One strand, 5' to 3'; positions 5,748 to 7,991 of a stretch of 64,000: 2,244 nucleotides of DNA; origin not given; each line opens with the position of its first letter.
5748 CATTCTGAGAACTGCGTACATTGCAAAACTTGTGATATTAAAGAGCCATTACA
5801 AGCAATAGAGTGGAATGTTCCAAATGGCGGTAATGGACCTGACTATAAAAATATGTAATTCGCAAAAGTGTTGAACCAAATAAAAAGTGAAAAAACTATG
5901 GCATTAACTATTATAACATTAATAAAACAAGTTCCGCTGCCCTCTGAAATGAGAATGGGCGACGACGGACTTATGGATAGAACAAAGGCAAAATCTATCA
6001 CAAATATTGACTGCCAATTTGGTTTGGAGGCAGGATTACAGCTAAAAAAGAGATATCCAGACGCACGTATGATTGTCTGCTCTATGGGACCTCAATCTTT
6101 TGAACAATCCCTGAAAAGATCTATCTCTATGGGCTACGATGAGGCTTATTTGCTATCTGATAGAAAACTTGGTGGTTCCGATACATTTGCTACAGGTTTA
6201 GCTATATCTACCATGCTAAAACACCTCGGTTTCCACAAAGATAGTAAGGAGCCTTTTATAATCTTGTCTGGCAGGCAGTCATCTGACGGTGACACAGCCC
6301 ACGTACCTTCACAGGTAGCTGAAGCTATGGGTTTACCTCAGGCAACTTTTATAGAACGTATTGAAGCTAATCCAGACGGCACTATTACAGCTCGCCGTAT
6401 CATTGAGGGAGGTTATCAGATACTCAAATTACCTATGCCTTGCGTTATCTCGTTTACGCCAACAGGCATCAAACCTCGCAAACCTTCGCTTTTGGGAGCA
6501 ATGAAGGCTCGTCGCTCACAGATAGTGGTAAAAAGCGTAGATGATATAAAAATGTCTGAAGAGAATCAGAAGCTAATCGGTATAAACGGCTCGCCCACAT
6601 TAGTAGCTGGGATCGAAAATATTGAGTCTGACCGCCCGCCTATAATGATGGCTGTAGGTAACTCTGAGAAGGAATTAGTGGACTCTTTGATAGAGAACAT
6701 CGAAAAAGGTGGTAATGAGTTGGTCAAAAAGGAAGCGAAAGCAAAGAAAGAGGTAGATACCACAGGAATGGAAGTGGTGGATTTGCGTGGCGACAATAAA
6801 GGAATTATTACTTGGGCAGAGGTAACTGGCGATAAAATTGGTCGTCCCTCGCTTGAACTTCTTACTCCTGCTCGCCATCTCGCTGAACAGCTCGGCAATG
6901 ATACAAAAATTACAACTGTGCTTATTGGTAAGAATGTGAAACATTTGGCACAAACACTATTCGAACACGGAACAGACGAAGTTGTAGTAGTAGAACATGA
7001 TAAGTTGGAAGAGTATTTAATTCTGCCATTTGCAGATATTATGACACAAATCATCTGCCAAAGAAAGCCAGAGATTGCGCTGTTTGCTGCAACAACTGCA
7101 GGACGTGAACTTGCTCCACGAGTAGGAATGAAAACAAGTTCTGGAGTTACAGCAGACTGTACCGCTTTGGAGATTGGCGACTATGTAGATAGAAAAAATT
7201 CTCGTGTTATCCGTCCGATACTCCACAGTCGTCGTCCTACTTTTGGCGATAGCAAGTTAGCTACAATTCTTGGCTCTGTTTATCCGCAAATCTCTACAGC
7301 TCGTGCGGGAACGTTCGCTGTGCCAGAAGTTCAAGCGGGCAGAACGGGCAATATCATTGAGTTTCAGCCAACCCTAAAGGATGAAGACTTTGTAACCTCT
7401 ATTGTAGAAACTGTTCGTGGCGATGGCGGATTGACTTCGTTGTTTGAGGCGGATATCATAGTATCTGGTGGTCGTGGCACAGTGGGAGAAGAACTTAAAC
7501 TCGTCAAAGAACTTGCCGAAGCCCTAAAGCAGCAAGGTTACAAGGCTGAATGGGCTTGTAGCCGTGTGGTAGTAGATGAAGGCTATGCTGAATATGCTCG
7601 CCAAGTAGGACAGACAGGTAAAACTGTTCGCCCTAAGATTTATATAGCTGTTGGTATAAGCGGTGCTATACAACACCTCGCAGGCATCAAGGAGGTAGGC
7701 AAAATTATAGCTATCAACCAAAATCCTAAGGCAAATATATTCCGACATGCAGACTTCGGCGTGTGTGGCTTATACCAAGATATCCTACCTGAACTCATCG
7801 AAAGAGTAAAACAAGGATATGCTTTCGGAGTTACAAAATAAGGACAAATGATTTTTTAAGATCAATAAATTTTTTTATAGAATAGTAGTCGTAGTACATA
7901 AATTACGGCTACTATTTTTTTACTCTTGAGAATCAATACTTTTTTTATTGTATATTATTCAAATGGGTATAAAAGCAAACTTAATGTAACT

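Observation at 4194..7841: Two-polypeptide EtfABCX/FixABCX-like module: fused bifurcating-type ETF plus single-chain ETF-quinone oxidoreductase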

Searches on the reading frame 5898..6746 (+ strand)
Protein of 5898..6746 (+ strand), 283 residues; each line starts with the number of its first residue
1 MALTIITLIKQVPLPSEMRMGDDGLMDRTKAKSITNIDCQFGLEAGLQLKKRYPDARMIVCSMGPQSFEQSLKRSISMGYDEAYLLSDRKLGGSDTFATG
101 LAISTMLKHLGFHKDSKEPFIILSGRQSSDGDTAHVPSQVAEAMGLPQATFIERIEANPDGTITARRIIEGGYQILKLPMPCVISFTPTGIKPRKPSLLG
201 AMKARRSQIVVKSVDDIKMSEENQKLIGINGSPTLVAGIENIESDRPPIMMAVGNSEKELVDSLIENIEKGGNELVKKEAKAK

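Call 27: search_solved_structures(query=window:5898-6746:+, max_evalue=0.00001, show_alignments=5)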
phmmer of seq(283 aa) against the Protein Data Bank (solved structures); distinct sequences matched with E-value up to 0.00001: 10.
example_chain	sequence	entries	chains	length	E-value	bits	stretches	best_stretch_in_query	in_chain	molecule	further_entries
6fah_B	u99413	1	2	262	2.2e-37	132.4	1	5-265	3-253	Caffeyl-CoA reductase-Etf complex subunit CarD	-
4kpu_B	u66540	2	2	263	6.7e-32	114.4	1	4-236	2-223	Electron transfer flavoprotein alpha/beta-subunit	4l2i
5ol2_B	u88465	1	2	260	1.6e-30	109.9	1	4-236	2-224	Electron transfer flavoprotein small subunit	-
7qh2_B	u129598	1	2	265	2.7e-30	109.1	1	5-243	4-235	Lactate dehydrogenase (NAD(+),ferredoxin) subunit LctB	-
7koe_A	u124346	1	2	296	4.9e-25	91.9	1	5-269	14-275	Electron transfer flavoprotein, beta subunit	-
1o94_C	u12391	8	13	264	4.4e-14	56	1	6-221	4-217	ELECTRON TRANSFER FLAVOPROTEIN BETA-SUBUNIT | ELECTRON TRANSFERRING FLAVOPROTEIN BETA-SUBUNIT | Electron transfer flavoprotein subunit beta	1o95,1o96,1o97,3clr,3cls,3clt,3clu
2a1t_S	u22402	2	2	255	3.7e-13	53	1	31-240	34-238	Electron transfer flavoprotein beta-subunit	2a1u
1efv_B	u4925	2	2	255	6.4e-13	52.2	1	31-240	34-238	ELECTRON TRANSFER FLAVOPROTEIN | Electron transfer flavoprotein beta-subunit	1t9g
1efp_B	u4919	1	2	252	7.4e-12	48.7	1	19-217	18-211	PROTEIN (ELECTRON TRANSFER FLAVOPROTEIN)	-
5ow0_B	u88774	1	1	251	4.4e-08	36.3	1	39-208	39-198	Electron transfer flavoprotein, beta subunit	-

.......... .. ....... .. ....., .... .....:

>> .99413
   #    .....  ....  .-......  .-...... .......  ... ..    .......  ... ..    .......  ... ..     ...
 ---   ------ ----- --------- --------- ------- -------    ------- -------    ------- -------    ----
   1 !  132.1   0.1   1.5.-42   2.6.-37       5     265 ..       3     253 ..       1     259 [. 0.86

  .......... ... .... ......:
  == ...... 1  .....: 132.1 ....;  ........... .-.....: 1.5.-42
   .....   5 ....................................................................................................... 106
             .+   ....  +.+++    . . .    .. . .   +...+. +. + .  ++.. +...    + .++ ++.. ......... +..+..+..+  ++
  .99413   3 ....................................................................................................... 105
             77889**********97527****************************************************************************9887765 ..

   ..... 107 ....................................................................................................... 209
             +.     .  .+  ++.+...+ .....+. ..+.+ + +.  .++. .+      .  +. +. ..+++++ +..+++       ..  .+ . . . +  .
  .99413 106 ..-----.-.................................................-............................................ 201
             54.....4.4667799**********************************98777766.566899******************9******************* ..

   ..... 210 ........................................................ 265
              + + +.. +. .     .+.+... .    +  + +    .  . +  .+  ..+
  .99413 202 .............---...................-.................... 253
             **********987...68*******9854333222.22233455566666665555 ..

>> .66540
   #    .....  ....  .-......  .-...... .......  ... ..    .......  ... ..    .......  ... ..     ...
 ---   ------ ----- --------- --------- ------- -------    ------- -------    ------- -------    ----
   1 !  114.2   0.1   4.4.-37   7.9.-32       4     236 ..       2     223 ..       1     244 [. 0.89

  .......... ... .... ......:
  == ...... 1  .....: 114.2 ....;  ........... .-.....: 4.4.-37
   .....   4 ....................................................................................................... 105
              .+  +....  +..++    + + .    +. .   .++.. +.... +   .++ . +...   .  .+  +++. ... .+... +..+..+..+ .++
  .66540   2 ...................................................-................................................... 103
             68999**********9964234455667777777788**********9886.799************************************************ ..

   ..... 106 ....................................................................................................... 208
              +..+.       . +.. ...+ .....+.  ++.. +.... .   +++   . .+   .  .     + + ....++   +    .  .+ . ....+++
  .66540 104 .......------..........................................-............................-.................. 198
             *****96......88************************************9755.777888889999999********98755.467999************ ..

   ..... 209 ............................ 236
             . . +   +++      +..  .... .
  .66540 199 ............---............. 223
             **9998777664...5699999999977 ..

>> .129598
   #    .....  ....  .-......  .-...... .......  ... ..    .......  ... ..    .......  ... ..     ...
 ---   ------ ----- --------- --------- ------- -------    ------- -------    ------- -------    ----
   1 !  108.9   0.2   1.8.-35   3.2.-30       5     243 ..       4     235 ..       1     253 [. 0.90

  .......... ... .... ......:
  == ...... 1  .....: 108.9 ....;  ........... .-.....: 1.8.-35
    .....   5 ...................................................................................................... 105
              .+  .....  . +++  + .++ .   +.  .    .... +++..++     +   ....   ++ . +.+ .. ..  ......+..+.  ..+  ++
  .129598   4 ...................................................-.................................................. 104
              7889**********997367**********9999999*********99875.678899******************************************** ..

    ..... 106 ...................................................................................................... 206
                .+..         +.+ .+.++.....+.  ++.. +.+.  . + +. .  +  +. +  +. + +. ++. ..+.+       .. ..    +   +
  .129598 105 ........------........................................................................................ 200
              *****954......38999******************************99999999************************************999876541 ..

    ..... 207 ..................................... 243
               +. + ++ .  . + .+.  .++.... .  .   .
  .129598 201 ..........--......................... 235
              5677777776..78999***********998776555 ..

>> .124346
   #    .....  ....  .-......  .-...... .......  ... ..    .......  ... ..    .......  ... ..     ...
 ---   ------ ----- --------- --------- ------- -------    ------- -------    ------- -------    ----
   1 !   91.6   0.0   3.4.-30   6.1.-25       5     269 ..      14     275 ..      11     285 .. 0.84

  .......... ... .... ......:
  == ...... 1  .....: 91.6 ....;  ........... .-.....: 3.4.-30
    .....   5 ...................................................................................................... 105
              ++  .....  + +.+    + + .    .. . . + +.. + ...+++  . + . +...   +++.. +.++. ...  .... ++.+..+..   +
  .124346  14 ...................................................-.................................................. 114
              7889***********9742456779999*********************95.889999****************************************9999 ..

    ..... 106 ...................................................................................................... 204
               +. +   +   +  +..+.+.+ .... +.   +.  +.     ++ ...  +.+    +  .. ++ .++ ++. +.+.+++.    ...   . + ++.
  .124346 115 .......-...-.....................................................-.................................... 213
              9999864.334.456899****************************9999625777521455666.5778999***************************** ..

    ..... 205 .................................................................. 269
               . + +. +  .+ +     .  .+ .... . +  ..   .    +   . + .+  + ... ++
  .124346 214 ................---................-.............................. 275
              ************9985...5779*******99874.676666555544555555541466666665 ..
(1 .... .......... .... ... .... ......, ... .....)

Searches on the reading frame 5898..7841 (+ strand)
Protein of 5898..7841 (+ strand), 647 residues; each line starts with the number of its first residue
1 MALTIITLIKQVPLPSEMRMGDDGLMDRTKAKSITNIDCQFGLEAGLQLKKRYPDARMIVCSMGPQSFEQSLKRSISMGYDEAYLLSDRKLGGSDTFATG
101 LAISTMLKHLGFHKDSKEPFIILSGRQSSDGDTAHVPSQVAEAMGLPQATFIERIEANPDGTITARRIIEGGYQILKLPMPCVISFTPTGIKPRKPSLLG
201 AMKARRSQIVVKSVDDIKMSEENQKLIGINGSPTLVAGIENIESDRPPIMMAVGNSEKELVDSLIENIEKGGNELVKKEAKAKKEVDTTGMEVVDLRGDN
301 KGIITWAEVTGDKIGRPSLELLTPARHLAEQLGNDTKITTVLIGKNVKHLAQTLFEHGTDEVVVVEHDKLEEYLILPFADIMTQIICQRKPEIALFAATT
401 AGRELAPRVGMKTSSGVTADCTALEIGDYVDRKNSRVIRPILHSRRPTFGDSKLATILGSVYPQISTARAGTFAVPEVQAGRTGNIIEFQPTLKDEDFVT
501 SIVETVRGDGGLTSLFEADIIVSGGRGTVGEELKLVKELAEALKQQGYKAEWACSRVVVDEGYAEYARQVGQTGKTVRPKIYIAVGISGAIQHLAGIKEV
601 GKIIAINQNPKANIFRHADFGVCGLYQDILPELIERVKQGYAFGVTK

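Call 78: predict_structure(alignment_id=A1)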
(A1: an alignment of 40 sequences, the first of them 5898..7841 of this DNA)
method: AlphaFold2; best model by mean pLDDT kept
length: 647 residues; sequences in the alignment: 40
mean_pLDDT: 83.0   pTM: 0.84
mean pLDDT of the five models: 83.0, 82.5, 81.7, 78.9, 71.2
residues with pLDDT >= 90: 298; 70-90: 226; 50-70: 91; < 50: 32
segments of 3 or more residues with pLDDT < 50: 13-25, 29-35, 129-131, 565-569
pLDDT, mean of each block of 10 residues (from residue 1): 86 48 46 56 89 93 82 88 89 72 93 91 73 78 92 89 87 87 81 77 90 92 78 75 78 93 93 69 67 92 92 87 95 93 93 97 93 80 96 91 89 87 88 89 76 74 89 87 96 90 76 76 79 89 93 71 51 68 83 58 90 87 93 95 84
secondary structure, 60 per line:
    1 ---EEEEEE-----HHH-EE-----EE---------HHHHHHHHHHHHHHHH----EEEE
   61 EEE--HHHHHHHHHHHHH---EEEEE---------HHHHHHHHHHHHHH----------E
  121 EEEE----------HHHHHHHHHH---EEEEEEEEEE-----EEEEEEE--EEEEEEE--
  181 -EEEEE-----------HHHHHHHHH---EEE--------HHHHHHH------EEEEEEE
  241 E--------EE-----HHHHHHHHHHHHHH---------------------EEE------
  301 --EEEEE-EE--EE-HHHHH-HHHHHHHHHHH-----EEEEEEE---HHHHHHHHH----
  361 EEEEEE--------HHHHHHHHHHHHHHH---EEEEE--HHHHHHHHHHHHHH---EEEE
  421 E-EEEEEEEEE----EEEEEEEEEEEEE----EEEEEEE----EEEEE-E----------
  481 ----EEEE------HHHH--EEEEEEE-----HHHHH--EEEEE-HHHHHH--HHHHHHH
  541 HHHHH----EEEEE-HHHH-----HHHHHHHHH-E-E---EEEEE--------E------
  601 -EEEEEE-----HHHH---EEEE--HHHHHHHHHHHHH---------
elements in order: E4-9 H37-52 E57-63 H66-78 E82-86 H96-109 E120-124 H135-144 E148-157 E163-169 E172-178 E182-186 H198-206 E210-212 H221-227 E234-241 H257-270 E292-294 E303-307 H316-320 H322-332 E338-344 H348-356 E361-366 H375-389 E393-397 H400-413 E417-421 E423-431 E436-448 E453-459 E464-468 E485-488 H495-498 E501-507 H513-517 E520-524 H526-531 H534-545 E550-554 H556-559 H565-573 E581-585 E602-607 H613-616 E620-623 H626-638

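Call 84: fold_search(model_id=the predicted structure, library=pdb)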
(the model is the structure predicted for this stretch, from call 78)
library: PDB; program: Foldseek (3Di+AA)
matches with E <= 10: 979; with E <= 0.001: 50
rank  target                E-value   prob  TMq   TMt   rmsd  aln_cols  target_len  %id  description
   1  5ol2_A                1.7e-25  1.00  0.33  0.62  10.1       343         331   38  The electron transferring flavoprotein/butyryl-CoA dehydrogenase complex from Clostridium difficile (released 2017-11-29)
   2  4kpu_A                5.0e-25  1.00  0.42  0.75   4.8       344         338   33  Electron transferring flavoprotein of Acidaminococcus fermentans: Towards a mechanism of flavin-based electron bifurca (released 2014-01-15)
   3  7qh2_A                8.8e-23  1.00  0.33  0.60   9.9       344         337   32  Cryo-EM structure of Ldh-EtfAB complex from Acetobacterium woodii (released 2022-06-29)
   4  9a4x_B                1.0e-22  1.00  0.39  0.71   5.4       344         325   33  Integrative model of ETFB-ETFA by crosslinking MS and deep learning (released 2024-09-18)
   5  6fah_E                1.4e-22  1.00  0.33  0.52  14.2       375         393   36  Molecular basis of the flavin-based electron-bifurcating caffeyl-CoA reductase reaction (released 2018-01-24)
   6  6fah_A                3.0e-22  1.00  0.34  0.54  10.6       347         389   38  Molecular basis of the flavin-based electron-bifurcating caffeyl-CoA reductase reaction (released 2018-01-24)
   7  7koe_B                1.4e-21  1.00  0.38  0.67   6.5       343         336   36  Electron bifurcating flavoprotein Fix/EtfABCX (released 2021-01-20)
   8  1efv_A                2.2e-19  1.00  0.39  0.74   4.8       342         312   28  THREE-DIMENSIONAL STRUCTURE OF HUMAN ELECTRON TRANSFER FLAVOPROTEIN TO 2.1 A RESOLUTION (released 1997-12-03)
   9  1o96_Z                6.8e-19  1.00  0.39  0.74   5.2       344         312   27  Structure of electron transferring flavoprotein for Methylophilus methylotrophus. (released 2003-02-06)
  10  2a1u_A                7.6e-19  1.00  0.39  0.73   5.1       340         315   28  Crystal structure of the human ETF E165betaA mutant (released 2005-07-05)
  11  3clt_D                2.3e-18  1.00  0.40  0.74   5.0       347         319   26  Crystal structure of the R236E mutant of Methylophilus methylotrophus ETF (released 2008-04-08)
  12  1efp_A                3.4e-18  1.00  0.38  0.71   5.0       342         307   29  ELECTRON TRANSFER FLAVOPROTEIN (ETF) FROM PARACOCCUS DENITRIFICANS (released 1999-08-09)
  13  6fah_B                6.0e-18  1.00  0.32  0.74   6.6       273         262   34  Molecular basis of the flavin-based electron-bifurcating caffeyl-CoA reductase reaction (released 2018-01-24)
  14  3clu_D                7.9e-18  1.00  0.39  0.73   5.2       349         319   26  Crystal structure of the R236K mutant from Methylophilus methylotrophus ETF (released 2008-04-08)
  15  2a1t_R                1.1e-17  1.00  0.29  0.56  10.6       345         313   30  Structure of the human MCAD:ETF E165betaA complex (released 2005-07-05)
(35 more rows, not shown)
